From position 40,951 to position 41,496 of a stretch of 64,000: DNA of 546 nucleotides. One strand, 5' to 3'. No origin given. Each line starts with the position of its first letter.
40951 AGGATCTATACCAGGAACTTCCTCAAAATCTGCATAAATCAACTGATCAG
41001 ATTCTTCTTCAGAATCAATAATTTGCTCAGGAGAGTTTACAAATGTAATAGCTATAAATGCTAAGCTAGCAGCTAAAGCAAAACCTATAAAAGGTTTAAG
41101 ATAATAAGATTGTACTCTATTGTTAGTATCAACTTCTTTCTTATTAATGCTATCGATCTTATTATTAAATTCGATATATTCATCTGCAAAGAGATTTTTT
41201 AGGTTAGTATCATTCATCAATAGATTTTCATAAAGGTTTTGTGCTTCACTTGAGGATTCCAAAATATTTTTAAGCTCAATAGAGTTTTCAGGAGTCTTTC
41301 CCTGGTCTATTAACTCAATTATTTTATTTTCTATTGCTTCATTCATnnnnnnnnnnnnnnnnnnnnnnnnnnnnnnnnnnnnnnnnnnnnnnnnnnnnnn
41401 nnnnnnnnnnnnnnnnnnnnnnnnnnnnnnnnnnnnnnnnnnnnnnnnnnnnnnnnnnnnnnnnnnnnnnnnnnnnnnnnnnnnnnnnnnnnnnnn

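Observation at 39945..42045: Candidate undescribed ECF-like sigma / anti-sigma / membrane-protein module with a triplicated cognate-type promoter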

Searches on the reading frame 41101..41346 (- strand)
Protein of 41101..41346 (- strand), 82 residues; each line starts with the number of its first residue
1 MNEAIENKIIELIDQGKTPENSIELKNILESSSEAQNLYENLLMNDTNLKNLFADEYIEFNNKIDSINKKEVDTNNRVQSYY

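Call 55: search_solved_structures(query=A5, max_evalue=10, show_alignments=2)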
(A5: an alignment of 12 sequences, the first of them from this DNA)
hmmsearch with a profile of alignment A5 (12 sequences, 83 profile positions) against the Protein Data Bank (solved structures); distinct sequences matched with E-value up to 10: 1.
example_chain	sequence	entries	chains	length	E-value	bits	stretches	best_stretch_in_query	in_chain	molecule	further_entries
8vd6_A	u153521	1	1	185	0.21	15.1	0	3-25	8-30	CAP REPEAT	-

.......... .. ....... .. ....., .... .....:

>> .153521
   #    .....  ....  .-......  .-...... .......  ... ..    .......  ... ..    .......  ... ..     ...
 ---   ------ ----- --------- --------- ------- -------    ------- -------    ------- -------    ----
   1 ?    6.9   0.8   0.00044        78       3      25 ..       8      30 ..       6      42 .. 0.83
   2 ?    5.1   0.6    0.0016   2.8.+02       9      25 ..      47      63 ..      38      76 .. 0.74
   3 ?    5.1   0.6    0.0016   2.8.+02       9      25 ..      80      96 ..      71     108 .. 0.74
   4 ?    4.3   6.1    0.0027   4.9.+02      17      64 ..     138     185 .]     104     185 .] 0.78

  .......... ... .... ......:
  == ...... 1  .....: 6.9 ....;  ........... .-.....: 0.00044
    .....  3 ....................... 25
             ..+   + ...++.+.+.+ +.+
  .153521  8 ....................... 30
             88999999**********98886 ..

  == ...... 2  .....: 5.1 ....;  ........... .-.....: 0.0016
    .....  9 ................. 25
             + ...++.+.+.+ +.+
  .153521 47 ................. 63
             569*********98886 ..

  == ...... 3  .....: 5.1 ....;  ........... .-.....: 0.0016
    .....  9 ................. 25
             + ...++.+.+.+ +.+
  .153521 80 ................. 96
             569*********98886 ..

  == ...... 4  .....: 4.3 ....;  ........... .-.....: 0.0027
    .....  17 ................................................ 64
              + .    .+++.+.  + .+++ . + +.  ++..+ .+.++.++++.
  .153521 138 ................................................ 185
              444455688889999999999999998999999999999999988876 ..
